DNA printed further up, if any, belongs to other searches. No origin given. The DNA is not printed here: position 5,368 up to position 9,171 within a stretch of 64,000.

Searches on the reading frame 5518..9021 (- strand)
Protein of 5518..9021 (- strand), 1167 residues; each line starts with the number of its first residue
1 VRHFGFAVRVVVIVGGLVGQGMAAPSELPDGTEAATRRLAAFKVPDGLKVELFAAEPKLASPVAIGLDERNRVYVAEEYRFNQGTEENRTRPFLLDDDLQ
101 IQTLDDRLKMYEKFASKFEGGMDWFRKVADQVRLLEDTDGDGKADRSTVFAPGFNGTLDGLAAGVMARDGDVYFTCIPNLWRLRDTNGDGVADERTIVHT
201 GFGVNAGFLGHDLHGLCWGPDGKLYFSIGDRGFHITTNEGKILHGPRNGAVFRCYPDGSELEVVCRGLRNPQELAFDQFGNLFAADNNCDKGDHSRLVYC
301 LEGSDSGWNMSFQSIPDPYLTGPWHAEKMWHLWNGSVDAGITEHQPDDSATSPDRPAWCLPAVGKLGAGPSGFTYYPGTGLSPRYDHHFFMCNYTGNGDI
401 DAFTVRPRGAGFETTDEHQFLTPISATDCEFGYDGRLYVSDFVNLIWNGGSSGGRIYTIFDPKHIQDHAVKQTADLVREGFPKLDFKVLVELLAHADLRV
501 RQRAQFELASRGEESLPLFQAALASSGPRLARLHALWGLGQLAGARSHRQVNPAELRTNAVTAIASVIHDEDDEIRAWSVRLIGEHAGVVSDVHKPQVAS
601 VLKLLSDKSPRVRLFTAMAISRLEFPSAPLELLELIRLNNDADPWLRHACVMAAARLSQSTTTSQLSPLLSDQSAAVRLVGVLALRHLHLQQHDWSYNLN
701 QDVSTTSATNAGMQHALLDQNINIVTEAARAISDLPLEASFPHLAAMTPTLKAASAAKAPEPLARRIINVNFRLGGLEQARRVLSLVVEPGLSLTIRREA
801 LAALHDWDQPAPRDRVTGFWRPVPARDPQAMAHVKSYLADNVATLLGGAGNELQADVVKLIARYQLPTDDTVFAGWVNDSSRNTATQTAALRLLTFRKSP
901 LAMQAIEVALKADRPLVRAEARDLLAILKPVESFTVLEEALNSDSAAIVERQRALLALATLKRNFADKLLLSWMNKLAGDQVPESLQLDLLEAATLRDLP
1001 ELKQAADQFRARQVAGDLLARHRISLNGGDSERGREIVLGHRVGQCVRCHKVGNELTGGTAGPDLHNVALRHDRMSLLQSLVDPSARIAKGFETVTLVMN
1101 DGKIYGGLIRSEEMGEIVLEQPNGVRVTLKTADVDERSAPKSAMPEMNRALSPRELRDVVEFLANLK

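Call 32: search_protein_families(library=pfam, proteins=[window:5518-9021:-], max_evalue=0.0001)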
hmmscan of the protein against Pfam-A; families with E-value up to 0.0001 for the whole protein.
window:5518-9021:- (1167 aa): 6 families
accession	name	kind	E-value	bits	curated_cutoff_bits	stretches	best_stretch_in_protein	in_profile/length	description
PF23500.1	DUF7133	-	1.2e-40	140.5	27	1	38-446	5-351/385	Domain of unknown function (DUF7133)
PF13646.12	HEAT_2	-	1.9e-18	67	27.7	0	881-958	11-87/88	HEAT repeats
PF12717.13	Cnd1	-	5.6e-06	26.9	26.4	0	575-628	2-52/162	non-SMC mitotic condensation complex subunit 1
PF07995.17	GSDH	-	2.5e-05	24.2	25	0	211-310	114-221/332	Glucose / Sorbosone dehydrogenase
PF02985.28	HEAT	-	5.2e-05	23.6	23.5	0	601-623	5-27/31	HEAT repeat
PF00034.26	Cytochrom_C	-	8.4e-05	24.3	21.3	0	1045-1080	11-45/90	Cytochrome c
